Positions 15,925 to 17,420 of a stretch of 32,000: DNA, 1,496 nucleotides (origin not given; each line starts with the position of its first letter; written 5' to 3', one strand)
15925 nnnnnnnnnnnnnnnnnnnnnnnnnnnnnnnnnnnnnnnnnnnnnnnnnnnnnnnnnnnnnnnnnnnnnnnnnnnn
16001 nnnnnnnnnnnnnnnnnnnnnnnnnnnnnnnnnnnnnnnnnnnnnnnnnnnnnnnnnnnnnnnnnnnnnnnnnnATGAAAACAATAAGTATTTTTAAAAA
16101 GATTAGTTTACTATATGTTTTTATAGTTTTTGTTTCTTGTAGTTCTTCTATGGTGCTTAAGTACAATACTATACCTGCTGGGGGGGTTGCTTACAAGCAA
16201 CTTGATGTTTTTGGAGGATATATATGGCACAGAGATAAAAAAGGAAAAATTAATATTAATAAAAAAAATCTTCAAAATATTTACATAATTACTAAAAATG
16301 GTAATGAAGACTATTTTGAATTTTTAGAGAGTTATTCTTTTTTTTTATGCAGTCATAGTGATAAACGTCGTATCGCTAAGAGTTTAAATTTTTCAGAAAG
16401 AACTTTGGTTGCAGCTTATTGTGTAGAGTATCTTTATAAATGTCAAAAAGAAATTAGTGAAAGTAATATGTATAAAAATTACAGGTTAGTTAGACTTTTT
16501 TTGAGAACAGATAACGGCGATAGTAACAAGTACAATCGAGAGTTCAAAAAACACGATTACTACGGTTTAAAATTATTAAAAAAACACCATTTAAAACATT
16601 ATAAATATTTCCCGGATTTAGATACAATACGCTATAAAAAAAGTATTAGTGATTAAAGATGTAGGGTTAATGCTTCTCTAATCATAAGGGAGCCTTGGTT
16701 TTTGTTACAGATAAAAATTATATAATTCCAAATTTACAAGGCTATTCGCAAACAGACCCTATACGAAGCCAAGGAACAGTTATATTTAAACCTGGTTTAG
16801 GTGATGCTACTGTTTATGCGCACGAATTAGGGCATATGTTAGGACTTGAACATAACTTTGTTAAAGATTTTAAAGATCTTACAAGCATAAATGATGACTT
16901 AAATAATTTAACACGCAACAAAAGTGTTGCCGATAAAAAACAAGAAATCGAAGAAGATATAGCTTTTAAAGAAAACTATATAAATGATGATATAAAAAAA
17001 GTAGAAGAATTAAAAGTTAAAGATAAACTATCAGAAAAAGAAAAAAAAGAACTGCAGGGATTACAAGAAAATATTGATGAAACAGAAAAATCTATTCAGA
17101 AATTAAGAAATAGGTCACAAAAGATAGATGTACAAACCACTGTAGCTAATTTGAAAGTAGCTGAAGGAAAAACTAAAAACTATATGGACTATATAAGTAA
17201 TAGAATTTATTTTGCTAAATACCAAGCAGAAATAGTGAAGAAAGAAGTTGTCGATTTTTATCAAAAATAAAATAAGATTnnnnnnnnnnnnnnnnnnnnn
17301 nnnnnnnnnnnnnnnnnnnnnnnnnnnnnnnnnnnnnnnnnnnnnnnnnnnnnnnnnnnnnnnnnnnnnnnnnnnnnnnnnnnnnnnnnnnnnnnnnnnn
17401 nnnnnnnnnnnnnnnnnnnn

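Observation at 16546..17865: Each cassette is flanked by nucleotide-invariant homology arms and joined at an AATCA microhomology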

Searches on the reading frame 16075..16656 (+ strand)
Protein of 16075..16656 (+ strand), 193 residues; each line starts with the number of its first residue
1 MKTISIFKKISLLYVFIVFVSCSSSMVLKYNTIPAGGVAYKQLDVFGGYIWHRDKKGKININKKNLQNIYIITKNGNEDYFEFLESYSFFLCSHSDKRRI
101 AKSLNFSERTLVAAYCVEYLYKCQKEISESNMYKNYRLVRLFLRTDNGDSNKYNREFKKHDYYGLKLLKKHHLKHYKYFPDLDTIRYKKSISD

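Call 8: search_protein_families(library=pfam, proteins=[window:16075-16656:+], max_evalue=0.01)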
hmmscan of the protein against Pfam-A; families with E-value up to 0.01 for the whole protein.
window:16075-16656:+ (193 aa): 0 families

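Call 9: search_protein_families(library=ncbifam, proteins=[window:16075-16656:+], max_evalue=0.01)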
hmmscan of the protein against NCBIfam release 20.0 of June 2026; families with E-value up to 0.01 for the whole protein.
window:16075-16656:+ (193 aa): 0 families

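Call 15: find_related_loci(query=A1, collection=genome_contigs, flank=10000)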
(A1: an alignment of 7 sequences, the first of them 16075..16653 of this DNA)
Query A1 (193 aa) in genome_contigs; peptide patterns used: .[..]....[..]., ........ (x = any residue, [..] = any of these).
110 stretches matched a pattern; 3 encode a relative of the query (tblastn E <= 1e-3); 3 distinct loci.
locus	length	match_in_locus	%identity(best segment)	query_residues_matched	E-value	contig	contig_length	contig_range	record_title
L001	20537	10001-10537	46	12-193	1e-45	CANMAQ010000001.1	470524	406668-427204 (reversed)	uncultured Flavobacteriaceae bacterium isolate 4-2040.fasta genome assembly, contig: NODE_1, whole genome shotgun sequen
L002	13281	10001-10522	45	12-191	3e-31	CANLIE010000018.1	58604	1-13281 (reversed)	uncultured Cellulophaga sp. isolate 2-1813-Z.fasta genome assembly, contig: NODE_18, whole genome shotgun sequence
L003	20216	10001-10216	54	118-191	2e-19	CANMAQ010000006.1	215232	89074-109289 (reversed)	uncultured Flavobacteriaceae bacterium isolate 4-2040.fasta genome assembly, contig: NODE_6, whole genome shotgun sequen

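Call 28: find_related_loci(query=A1, collection=metagenome_contigs, flank=8000)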
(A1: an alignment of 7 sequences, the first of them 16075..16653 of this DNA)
Query A1 (193 aa) in metagenome_contigs; peptide patterns used: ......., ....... (x = any residue, [..] = any of these).
310 stretches matched a pattern; 6 encode a relative of the query (tblastn E <= 1e-3); 6 distinct loci.
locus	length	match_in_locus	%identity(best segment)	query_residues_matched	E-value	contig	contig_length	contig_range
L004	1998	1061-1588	47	3-181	8e-49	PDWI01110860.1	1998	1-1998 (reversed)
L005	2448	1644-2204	42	3-193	1e-44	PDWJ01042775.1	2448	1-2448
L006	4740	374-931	42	3-193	2e-41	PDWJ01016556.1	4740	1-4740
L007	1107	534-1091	41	3-193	4e-42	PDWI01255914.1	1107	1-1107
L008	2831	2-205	61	122-191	3e-23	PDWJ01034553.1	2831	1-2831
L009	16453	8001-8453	46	41-193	1e-22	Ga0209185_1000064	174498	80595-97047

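Call 48: search_solved_structures(query=A1, max_evalue=1)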
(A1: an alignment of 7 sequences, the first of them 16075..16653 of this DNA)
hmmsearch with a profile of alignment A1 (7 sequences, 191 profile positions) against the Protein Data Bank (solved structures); distinct sequences matched with E-value up to 1: 2.
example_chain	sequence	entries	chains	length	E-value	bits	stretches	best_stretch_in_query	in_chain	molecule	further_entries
9s0x_A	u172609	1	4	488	0.32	13.9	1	11-50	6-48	Alpha-L-fucosidase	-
8vrw_A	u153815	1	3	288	0.44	13.5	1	13-84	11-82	HLA class II histocompatibility antigen, DR alpha chain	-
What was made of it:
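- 16075..16656 (+): Immunity gene I1, a predicted lipoprotein (signal peptide followed by Cys22). Its start overlaps the effector stop (ATGA). No Pfam, NCBIfam or PDB match (calls 8, 9, 48).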

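Call 51: find_homologous_proteins(query=A1)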
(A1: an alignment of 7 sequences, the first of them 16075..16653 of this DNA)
Query A1 (7 sequences) (193 aa, profile of the alignment): 38 proteins with E <= 0.001 among 3070 candidates.
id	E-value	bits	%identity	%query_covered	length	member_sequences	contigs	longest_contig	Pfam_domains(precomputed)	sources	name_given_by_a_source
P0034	1.3e-103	363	78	100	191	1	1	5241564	-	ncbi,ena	-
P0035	2.3e-103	362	72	100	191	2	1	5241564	-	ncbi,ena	-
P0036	4.5e-103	361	72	100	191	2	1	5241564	-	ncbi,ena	-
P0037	2.4e-102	359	73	100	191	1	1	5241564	-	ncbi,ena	-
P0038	3.1e-100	352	100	100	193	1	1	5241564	-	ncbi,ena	-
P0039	4.5e-88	312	66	99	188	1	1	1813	-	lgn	-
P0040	4.8e-84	299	68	99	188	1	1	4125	-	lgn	-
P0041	3.8e-83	296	49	95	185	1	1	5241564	-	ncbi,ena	-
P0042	8.5e-57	210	60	66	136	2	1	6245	-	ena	-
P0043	6.1e-54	201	45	96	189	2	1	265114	-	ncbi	-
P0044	1.2e-53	200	47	93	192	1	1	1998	-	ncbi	-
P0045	5.2e-53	198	47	93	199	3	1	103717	-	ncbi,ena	-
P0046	1.0e-52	197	43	98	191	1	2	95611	-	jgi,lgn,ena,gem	-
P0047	5.8e-52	194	46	100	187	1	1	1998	-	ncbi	-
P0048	8.2e-52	194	44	95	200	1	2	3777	-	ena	-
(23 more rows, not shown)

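Call 53: find_encoding_contigs(protein=P0038, flank=10000, max_places=5)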
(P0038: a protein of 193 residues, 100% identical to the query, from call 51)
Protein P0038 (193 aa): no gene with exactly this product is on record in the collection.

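Call 54: find_encoding_contigs(protein=P0042, flank=10000, max_places=5)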
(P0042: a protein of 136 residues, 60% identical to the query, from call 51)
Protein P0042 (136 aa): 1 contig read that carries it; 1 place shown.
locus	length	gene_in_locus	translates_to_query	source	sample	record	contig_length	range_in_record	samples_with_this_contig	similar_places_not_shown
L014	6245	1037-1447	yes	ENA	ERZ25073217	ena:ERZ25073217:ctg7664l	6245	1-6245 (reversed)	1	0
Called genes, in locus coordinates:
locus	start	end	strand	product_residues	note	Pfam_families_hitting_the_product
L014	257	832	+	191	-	-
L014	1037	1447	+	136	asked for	-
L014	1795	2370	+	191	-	-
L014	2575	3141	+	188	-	-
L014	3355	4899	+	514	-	PF22483:Mu-transpos_C_2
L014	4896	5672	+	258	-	PF01695:IstB_IS21, PF20720:nSTAND3 (faint)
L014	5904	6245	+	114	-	?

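Call 55: find_encoding_contigs(protein=P0040, flank=10000, max_places=5)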
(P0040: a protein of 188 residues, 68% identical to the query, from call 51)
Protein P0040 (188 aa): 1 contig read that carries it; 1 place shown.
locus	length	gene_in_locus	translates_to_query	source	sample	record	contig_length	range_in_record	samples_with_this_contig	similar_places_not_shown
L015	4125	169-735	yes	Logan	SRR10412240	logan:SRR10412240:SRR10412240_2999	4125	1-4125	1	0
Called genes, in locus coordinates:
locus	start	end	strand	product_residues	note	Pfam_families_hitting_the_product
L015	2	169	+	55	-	?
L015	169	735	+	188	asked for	-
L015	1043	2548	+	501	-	PF05598:DUF772, PF01609:DDE_Tnp_1, PF13751:DDE_Tnp_1_6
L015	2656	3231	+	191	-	PF00027:cNMP_binding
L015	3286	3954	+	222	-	PF14329:DUF4386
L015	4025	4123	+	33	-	?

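Call 56: find_encoding_contigs(protein=P0039, flank=10000, max_places=5)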
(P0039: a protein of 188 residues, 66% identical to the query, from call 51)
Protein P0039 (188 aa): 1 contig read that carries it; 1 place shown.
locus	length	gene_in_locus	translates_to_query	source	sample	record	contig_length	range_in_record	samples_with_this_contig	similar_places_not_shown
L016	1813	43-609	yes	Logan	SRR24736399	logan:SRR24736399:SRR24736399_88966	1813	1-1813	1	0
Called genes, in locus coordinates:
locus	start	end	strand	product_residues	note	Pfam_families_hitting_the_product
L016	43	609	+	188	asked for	-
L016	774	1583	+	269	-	PF14567:SUKH_5, PF09346:SMI1_KNR4, PF14568:SUKH_6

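Call 84: predict_structure(alignment_id=A3)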
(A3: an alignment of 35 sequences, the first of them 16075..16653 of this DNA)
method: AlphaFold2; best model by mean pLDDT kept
length: 193 residues; sequences in the alignment: 35
mean_pLDDT: 81.5   pTM: 0.76
mean pLDDT of the five models: 81.5, 80.9, 78.5, 76.9, 74.2
residues with pLDDT >= 90: 108; 70-90: 32; 50-70: 39; < 50: 14
segments of 3 or more residues with pLDDT < 50: 19-22, 186-193
pLDDT, mean of each block of 10 residues (from residue 1): 53 53 65 71 91 93 96 93 94 79 92 98 96 93 75 90 96 81 51 39
secondary structure, 60 per line:
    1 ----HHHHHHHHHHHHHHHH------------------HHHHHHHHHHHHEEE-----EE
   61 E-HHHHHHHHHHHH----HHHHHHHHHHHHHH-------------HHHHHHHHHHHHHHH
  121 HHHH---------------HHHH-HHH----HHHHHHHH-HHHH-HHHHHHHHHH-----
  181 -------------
elements in order: H5-20 H39-50 E51-53 E59-61 H63-74 H79-92 H106-124 H140-143 H152-159 H161-164 H166-175
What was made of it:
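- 16075..16656 (+): The AF2 model is all-alpha with pLDDT 81.5 (call 84).
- That motif forms confident helices 152-175 in the model (call 84).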

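Call 87: fold_search(model_id=the predicted structure, library=pdb)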
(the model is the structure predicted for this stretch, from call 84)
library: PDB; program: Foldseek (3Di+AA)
matches with E <= 10: 50; with E <= 0.001: 0
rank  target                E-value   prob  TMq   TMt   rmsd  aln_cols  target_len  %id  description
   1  1vdy_MODEL_1_A        5.7e-01  0.33  0.31  0.39   9.9       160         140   12  NMR Structure of the hypothetical ENTH-VHS domain At3g16270 from Arabidopsis thaliana (released 2005-05-03)
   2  7v6p                  2.0e+00  0.06  0.18  0.16  14.9       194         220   15  Crystal structure of human sNASP TPR domain (released 2021-12-29)
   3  6yxx_BI               2.1e+00  0.04  0.16  0.12  18.4       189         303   10  State A of the Trypanosoma brucei mitoribosomal large subunit assembly intermediate (released 2020-10-14)
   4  3rk6_A                2.2e+00  0.10  0.27  0.25  10.9       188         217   12  Crystal structure of the middle domain of human Paip1 (released 2011-05-18)
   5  8k4d_A                2.4e+00  0.13  0.25  0.08  14.0       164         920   14  Structure of the SA2/Scc1/CENP_U complex (released 2024-07-24)
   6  8e0m_L                2.8e+00  0.08  0.22  0.24   8.2       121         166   17  Homotrimeric variant of tcTRP9, BGL15 (released 2023-04-12)
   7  9k7x_D                2.9e+00  0.07  0.15  0.25  11.1       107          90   17  Crystal structure of designed calcium-induced homotrimer C3-Ca1-DN*3-20 (released 2025-10-29)
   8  1zn3_A                3.5e+00  0.04  0.16  0.09  17.5       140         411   13  Crystal structure of Glu335Ala mutant of Clostridium botulinum neurotoxin type E (released 2005-07-05)
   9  1tt9_A                3.5e+00  0.04  0.18  0.09  13.7       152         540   10  Structure of the bifunctional and Golgi associated formiminotransferase cyclodeaminase octamer (released 2005-06-28)
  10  1zkw_A                3.7e+00  0.04  0.16  0.09  17.4       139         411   12  Crystal structure of Arg347Ala mutant of botulinum neurotoxin E catalytic domain (released 2005-06-28)
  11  3k3q_C                3.9e+00  0.09  0.15  0.17  18.3        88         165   15  Crystal Structure of a Llama Antibody complexed with the C. Botulinum Neurotoxin Serotype A Catalytic Domain (released 2010-02-23)
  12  8e0m_A                4.3e+00  0.08  0.24  0.27   8.7       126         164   15  Homotrimeric variant of tcTRP9, BGL15 (released 2023-04-12)
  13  5dse_C                4.3e+00  0.03  0.18  0.07  14.7       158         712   12  Crystal Structure of the TTC7B/Hyccin Complex (released 2015-12-02)
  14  9e78_XN               4.3e+00  0.03  0.18  0.14  20.5       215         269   10  48-nm repeat of the Leishmania tarentolae doublet microtubule (released 2025-03-12)
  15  8bdd_A                4.5e+00  0.08  0.26  0.10  10.1       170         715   16  Crystal structure of Bacteroides ovatus CP926 PL17 alginate lyase (released 2023-08-30)
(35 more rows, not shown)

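Call 89: list_cluster_members(proteins=[P0038, P0042, P0041])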
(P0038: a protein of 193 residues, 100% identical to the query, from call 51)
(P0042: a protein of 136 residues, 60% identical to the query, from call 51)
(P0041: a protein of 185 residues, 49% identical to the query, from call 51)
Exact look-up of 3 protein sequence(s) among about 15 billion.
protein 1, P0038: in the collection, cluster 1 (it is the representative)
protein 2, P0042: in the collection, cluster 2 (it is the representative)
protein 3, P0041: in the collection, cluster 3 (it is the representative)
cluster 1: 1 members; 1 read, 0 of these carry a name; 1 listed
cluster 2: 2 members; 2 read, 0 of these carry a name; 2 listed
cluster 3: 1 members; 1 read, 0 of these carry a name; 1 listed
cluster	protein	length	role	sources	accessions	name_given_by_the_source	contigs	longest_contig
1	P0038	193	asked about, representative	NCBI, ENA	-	-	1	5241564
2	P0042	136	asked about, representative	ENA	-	-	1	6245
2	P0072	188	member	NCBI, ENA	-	-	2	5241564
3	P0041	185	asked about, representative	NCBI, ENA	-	-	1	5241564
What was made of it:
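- The source contig is 5.24 Mb (calls 51, 89).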

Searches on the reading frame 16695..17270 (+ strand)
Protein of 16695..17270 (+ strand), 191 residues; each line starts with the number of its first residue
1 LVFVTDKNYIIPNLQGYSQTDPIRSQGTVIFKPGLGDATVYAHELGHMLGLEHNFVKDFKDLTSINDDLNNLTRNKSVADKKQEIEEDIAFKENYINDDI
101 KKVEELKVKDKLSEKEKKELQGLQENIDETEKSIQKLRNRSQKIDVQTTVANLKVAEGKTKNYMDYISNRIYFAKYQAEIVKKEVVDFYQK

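Call 71: search_protein_families(library=pfam, proteins=[window:16695-17270:+], max_evalue=0.001)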
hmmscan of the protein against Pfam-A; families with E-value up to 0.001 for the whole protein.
window:16695-17270:+ (191 aa): 1 family
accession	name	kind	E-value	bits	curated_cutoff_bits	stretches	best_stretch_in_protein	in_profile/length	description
PF05572.19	Peptidase_M43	-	0.00021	21.7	23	0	39-95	70-129/152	Pregnancy-associated plasma protein-A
